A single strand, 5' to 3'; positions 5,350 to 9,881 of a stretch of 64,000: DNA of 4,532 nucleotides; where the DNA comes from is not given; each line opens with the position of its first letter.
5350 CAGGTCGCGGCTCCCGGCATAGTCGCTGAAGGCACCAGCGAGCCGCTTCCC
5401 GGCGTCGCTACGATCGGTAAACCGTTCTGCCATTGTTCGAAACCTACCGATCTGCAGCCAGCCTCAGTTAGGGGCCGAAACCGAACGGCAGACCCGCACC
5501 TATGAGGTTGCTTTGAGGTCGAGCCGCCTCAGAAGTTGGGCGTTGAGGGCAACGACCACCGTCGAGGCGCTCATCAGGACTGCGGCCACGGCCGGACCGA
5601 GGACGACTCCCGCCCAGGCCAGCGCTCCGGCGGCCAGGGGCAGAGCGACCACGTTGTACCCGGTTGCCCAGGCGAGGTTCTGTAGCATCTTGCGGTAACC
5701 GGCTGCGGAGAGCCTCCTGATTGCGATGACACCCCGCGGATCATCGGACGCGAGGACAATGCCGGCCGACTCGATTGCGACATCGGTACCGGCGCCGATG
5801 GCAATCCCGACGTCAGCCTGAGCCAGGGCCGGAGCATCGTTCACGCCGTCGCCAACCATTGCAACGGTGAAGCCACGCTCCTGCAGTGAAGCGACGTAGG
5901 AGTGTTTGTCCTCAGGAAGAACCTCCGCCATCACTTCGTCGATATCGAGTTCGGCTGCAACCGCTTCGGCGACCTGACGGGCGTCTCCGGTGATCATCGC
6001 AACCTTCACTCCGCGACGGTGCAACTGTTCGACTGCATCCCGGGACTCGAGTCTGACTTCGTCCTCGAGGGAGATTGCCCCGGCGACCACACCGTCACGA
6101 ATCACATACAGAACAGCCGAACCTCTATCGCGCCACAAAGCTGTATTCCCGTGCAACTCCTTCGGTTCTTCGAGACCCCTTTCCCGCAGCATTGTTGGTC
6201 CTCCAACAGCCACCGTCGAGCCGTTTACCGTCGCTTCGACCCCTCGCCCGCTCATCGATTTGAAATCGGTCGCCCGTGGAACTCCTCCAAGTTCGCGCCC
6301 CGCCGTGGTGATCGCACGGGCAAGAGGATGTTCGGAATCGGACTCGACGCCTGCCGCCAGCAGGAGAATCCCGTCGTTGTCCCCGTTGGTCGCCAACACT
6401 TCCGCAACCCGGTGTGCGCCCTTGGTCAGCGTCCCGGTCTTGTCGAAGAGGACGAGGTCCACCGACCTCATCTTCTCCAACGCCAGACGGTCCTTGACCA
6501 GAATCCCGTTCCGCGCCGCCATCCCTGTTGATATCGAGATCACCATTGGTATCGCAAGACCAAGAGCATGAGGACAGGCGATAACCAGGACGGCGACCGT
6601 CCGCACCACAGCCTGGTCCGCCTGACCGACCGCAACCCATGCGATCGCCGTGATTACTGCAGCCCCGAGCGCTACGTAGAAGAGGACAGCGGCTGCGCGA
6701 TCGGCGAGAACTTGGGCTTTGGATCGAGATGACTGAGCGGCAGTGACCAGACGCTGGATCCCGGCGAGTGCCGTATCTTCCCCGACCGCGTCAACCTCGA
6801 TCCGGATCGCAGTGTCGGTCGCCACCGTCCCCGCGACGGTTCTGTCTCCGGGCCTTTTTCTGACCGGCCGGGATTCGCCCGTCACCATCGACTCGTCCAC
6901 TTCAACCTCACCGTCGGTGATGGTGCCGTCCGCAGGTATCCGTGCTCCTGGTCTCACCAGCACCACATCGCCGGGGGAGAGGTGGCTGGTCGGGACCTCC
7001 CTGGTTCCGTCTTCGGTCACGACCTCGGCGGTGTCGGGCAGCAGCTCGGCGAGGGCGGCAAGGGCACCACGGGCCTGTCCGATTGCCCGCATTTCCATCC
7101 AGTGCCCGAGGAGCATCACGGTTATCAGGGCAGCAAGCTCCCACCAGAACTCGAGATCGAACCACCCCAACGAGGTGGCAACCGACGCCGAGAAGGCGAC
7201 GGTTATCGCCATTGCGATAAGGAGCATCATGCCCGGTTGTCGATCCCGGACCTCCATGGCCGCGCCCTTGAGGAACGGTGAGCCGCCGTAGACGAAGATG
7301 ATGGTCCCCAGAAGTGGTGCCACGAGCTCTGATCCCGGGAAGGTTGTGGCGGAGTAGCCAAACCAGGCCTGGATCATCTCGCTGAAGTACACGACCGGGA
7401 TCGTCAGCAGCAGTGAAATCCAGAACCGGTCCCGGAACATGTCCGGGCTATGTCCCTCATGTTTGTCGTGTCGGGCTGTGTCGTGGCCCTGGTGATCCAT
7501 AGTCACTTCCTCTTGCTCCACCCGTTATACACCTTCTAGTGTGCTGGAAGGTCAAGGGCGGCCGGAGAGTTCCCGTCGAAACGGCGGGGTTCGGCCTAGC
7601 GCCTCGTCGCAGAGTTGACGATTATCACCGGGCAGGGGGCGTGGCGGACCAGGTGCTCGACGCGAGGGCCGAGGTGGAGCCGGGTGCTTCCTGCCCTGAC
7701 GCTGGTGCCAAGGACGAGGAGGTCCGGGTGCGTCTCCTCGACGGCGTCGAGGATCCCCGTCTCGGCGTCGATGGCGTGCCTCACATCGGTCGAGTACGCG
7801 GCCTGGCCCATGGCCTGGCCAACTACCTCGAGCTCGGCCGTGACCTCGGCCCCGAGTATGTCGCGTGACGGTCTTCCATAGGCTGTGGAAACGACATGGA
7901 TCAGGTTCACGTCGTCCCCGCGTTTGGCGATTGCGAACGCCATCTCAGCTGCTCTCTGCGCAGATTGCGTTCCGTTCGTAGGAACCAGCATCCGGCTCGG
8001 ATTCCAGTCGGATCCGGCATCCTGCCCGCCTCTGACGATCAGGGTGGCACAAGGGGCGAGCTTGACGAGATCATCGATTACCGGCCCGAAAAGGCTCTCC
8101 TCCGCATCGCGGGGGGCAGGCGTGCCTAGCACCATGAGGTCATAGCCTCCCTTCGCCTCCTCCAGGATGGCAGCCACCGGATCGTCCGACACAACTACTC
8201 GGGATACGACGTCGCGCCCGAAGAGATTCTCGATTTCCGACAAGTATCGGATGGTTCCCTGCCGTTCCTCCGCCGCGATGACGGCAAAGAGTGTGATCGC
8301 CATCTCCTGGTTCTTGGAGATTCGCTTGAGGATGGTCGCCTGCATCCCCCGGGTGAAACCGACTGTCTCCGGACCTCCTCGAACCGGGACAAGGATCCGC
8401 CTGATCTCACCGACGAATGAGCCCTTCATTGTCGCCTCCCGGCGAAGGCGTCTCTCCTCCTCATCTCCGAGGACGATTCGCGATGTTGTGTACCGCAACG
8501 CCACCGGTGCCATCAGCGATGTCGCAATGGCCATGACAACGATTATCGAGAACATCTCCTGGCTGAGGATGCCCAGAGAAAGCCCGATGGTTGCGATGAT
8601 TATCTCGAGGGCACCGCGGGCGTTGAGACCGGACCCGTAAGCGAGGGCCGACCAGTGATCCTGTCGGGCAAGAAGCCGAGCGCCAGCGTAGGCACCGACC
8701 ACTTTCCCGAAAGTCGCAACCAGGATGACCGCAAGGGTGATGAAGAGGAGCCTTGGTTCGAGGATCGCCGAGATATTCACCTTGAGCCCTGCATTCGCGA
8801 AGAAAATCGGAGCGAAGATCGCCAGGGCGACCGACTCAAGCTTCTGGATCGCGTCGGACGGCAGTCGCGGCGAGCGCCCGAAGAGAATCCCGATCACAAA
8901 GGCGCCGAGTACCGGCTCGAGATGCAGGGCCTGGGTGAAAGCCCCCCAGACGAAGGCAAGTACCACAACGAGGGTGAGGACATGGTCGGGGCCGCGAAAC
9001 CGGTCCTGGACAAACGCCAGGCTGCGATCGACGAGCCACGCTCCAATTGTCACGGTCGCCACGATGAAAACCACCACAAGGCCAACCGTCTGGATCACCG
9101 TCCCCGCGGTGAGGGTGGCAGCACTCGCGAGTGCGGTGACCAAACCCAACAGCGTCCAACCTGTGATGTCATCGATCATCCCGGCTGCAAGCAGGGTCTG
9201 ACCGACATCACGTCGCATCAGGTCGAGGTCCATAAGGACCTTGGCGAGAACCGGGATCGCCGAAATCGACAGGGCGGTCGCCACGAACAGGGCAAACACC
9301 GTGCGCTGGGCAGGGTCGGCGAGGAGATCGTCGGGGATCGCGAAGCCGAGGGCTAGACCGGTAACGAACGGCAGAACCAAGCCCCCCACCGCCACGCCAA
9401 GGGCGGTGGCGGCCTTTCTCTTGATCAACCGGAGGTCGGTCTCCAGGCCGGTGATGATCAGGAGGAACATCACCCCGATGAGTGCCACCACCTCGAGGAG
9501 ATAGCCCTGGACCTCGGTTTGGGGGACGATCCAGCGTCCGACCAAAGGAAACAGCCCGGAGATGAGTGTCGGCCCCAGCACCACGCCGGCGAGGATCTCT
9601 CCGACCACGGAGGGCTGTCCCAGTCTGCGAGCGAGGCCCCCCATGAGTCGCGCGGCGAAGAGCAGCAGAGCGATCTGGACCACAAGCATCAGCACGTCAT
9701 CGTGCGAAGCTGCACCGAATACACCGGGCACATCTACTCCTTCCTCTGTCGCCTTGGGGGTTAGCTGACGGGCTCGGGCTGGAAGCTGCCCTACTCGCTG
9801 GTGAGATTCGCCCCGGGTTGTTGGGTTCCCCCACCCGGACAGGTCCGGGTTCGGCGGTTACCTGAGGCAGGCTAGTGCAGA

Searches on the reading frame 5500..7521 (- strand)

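Call 5: search_protein_families(library=pfam, proteins=[window:5500-7521:-])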
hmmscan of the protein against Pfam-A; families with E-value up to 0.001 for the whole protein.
window:5500-7521:- (673 aa): 4 families
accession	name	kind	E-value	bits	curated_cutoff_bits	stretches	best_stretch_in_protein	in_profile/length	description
PF00122.25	E1-E2_ATPase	-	8.8e-51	172.4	28.1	1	159-338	1-181/181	E1-E2 ATPase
PF00702.32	Hydrolase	-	1.1e-35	124.3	26.4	1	354-570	1-191/191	haloacid dehalogenase-like hydrolase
PF08282.18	Hydrolase_3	-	5e-06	26.9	20.9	0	553-599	206-252/255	haloacid dehalogenase-like hydrolase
PF12710.13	HAD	-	1.4e-05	26.1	27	1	492-566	89-188/189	haloacid dehalogenase-like hydrolase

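Call 6: search_protein_families(library=ncbifam, proteins=[window:5500-7521:-])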
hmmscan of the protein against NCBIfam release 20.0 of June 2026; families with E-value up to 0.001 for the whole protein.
window:5500-7521:- (673 aa): 25 families
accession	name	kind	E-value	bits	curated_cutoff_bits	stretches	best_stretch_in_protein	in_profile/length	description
TIGR01511.1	ATPase-IB1_Cu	subfamily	3.3e-171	570.8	397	1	80-665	2-542/542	copper-translocating P-type ATPase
TIGR01525.1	ATPase-IB_hvy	subfamily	1.1e-167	559.4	346.25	1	98-663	1-559/560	heavy metal translocating P-type ATPase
NF007952.0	PRK10671.1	equivalog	7.4e-134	447.8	1316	1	25-667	185-834/838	copper-exporting P-type ATPase CopA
TIGR01512.1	ATPase-IB2_Cd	subfamily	1.2e-111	373.9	313.5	2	118-443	10-305/494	cadmium family heavy metal-translocating P-type ATPase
NF008262.1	PRK11033.1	equivalog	4.5e-100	336.2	1005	1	118-664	187-727/731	zinc/cadmium/mercury/lead-transporting ATPase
NF033775.1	P_type_ZntA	exception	1.1e-89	301.7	1240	1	128-665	202-730/732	Zn(II)/Cd(II)/Pb(II) translocating P-type ATPase ZntA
TIGR01494.1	ATPase_P-type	subfamily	7e-86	288.5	62.3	1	133-640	3-470/478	HAD-IC family P-type ATPase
TIGR01647.1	ATPase-IIIA_H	equivalog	6.1e-57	193.3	615.5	2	116-531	54-485/755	plasma-membrane proton-efflux P-type ATPase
TIGR01497.1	kdpB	equivalog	1e-54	185.8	527.9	1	98-602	42-560/675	potassium-transporting ATPase subunit KdpB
TIGR01517.1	ATPase-IIB_Ca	equivalog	2.1e-42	145.3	507.05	3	166-397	159-403/882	calcium-translocating P-type ATPase, PMCA-type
TIGR01522.1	ATPase-IIA2_Ca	equivalog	9.6e-41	139.4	798.3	3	110-378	69-343/854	calcium-transporting P-type ATPase, PMR1-type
NF010609.0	PRK14010.1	equivalog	5.3e-38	130.7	1323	1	132-595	72-548/673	K(+)-transporting ATPase subunit B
TIGR01657.1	P-ATPase-V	hypoth_equivalog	1.7e-36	125.2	618.25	3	529-575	781-827/1055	ATP13A2 family polyamine export P-type ATPase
TIGR01116.1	ATPase-IIA1_Ca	equivalog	3.3e-32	111.5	703.4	2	478-600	456-593/799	calcium-translocating P-type ATPase, SERCA-type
TIGR01523.1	ATPase-IID_K-Na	equivalog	5.5e-29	100.4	645.05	3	530-599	671-741/997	potassium/sodium efflux P-type ATPase, fungal-type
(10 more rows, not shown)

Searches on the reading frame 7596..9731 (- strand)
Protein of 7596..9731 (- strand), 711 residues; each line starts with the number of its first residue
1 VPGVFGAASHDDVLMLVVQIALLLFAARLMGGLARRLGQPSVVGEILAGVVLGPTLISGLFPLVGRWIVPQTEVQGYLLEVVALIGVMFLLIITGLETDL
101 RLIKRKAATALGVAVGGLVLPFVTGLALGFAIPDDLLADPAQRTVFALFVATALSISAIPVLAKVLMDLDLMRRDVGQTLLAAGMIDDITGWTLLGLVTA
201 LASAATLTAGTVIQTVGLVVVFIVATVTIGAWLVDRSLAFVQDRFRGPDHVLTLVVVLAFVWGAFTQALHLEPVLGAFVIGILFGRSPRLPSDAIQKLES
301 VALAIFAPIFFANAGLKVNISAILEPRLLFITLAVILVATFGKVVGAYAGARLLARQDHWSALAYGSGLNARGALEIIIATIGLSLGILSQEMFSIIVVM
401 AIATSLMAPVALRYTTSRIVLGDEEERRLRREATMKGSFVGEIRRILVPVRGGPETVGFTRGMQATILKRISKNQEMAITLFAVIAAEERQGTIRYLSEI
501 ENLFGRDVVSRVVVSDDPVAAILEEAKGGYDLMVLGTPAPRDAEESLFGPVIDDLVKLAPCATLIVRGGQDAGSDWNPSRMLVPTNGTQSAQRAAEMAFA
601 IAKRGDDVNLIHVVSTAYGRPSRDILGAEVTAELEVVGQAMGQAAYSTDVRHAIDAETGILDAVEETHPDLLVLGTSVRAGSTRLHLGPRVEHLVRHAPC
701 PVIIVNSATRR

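Call 5: search_protein_families(library=pfam, proteins=[window:7596-9731:-])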
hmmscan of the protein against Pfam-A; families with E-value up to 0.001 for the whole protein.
window:7596-9731:- (711 aa): 2 families
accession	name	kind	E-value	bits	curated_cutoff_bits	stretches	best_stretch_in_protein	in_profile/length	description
PF00999.27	Na_H_Exchanger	-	3.5e-52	177.9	26.2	1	27-413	4-370/375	Sodium/hydrogen exchanger, transmembrane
PF00582.32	Usp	-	1.9e-28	100.2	24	2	580-705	4-140/141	Universal stress protein family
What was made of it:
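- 7596..9731 (-): Regulated gene: a 711-aa NapA-like CPA2 cation/proton antiporter fused to two C-terminal USP domains. Pfam Na_H_Exchanger plus Usp x2 (call 5).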

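Call 6: search_protein_families(library=ncbifam, proteins=[window:7596-9731:-])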
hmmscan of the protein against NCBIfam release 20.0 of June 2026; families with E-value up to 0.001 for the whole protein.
window:7596-9731:- (711 aa): 4 families
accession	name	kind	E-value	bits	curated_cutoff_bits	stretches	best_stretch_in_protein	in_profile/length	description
TIGR00932.1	2a37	subfamily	1.5e-44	152.6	238.3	1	24-319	1-275/275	monovalent cation:proton antiporter-2 (CPA2) family protein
NF045626.1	FeTrans_MagA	equivalog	2.5e-15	56.3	700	1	19-412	10-374/386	iron transporter MagA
NF002924.0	PRK03562.1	equivalog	1.5e-09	36.9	752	1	17-426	7-389/623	glutathione-regulated potassium-efflux system protein KefC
NF008380.0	PRK11175.1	equivalog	1.6e-05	24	227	0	659-706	99-146/313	universal stress protein UspE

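Call 7: find_related_loci(query=window:7596-9731:-, collection=genome_contigs, flank=3000)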
Query window:7596-9731:- (711 aa) in genome_contigs; peptide patterns used: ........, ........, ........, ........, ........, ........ (x = any residue, [..] = any of these).
133 stretches matched a pattern; 100 encode a relative of the query (tblastn E <= 1e-3); the best 80 are kept; 80 distinct loci.
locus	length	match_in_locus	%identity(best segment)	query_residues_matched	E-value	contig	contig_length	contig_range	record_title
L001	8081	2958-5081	92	3-711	0e+0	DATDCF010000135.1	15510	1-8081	MAG TPA_asm: Acidimicrobiia bacterium isolate SMAG_U141 k141_1950481, whole genome shotgun sequence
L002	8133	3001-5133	92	1-711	0e+0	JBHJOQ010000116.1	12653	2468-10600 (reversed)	MAG: Acidimicrobiia bacterium isolate al_S4C811 S4Ck119_258650, whole genome shotgun sequence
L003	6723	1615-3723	73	5-709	0e+0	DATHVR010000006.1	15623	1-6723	MAG TPA_asm: Acidimicrobiia bacterium isolate SMAG_U16138 k141_179338, whole genome shotgun sequence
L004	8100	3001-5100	71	5-707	0e+0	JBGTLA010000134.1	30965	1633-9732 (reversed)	MAG: Acidimicrobiia bacterium isolate JTS-RE326 k141_10280330, whole genome shotgun sequence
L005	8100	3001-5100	69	5-707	0e+0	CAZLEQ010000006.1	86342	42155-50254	MAG TPA_asm: uncultured Acidimicrobiaceae bacterium isolate SRP217488_co1_183 genome assembly, contig: NODE_48_length_86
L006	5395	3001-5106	70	5-707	0e+0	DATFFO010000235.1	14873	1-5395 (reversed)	MAG TPA_asm: Acidimicrobiia bacterium isolate SMAG_U8638 k141_1609199, whole genome shotgun sequence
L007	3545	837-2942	68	5-707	0e+0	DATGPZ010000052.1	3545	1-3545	MAG TPA_asm: Acidimicrobiia bacterium isolate SMAG_U10410 k141_40746, whole genome shotgun sequence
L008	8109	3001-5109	73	5-709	0e+0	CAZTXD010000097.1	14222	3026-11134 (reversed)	MAG TPA_asm: uncultured Acidimicrobiaceae bacterium isolate SRP284430_co1_175 genome assembly, contig: NODE_2871_length_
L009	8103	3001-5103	69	4-707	0e+0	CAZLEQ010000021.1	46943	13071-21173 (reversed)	MAG TPA_asm: uncultured Acidimicrobiaceae bacterium isolate SRP217488_co1_183 genome assembly, contig: NODE_285_length_4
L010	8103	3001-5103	68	5-707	0e+0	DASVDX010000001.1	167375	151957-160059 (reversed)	MAG TPA_asm: Acidimicrobiia bacterium isolate SMAG_U2045 k141_389028, whole genome shotgun sequence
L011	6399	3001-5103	68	5-707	0e+0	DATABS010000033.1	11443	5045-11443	MAG TPA_asm: Acidimicrobiia bacterium isolate SMAG_U6704 k141_2109508, whole genome shotgun sequence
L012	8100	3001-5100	68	5-707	0e+0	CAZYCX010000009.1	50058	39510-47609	MAG TPA_asm: uncultured Acidimicrobiaceae bacterium isolate SRP284430_co1_2 genome assembly, contig: NODE_230_length_500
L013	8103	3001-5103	64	5-707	0e+0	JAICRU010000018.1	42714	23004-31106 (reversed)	MAG: Acidimicrobiia bacterium isolate TY_ISSM_2_bin.47 k141_4740629_length_42714_cov_11.1370, whole genome shotgun seque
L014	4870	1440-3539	65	5-707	0e+0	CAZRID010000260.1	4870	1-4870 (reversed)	MAG TPA_asm: uncultured Acidimicrobiaceae bacterium isolate SRP136066_co1_206 genome assembly, contig: NODE_31318_length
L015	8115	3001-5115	64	5-711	0e+0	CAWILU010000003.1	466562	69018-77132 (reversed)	MAG: uncultured Acidobacteriota bacterium isolate MFD05176.bin.2.204 genome assembly, contig: contig_44861, whole genome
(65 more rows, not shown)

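Call 18: search_solved_structures(query=window:7596-9731:-, max_evalue=0.001)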
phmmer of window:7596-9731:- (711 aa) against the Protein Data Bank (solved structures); distinct sequences matched with E-value up to 0.001: 8.
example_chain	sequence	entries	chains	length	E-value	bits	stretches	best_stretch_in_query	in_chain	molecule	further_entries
4bwz_A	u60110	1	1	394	9.9e-38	133.4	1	18-414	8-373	NA(+)/H(+) ANTIPORTER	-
5bz2_A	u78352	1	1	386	1.1e-37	133.2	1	18-414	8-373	Na(+)/H(+) antiporter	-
5bz3_A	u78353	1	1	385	2.1e-37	132.3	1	18-414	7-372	Na(+)/H(+) antiporter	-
8bxg_A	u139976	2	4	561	4.2e-09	38.8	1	17-428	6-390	Glutathione-regulated potassium-efflux system protein KefC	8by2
9emb_A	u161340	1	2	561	1.9e-08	36.6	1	17-428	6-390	Glutathione-regulated potassium-efflux system protein KefC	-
3s3t_A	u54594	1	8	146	3.8e-05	25.7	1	579-705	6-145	Nucleotide-binding protein, universal stress protein UspA family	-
1wjg_A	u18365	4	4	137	0.00033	22.6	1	581-705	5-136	probable ATP binding protein | Universal stress protein family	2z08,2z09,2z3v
4wny_A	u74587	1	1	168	0.00044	22.2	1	661-706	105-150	Universal stress protein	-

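Call 45: search_protein_families(library=pfam, max_evalue=0.00001, proteins=[L005:5298-7703:-])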
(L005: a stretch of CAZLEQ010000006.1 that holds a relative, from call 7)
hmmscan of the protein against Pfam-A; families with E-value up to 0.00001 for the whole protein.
L005:5298-7703:- (801 aa): 2 families
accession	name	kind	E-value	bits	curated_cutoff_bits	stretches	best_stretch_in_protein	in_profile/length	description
PF00999.27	Na_H_Exchanger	-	4.6e-59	200.6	26.2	1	106-488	2-373/375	Sodium/hydrogen exchanger, transmembrane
PF00582.32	Usp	-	5.2e-10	40.5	24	1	523-658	4-140/141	Universal stress protein family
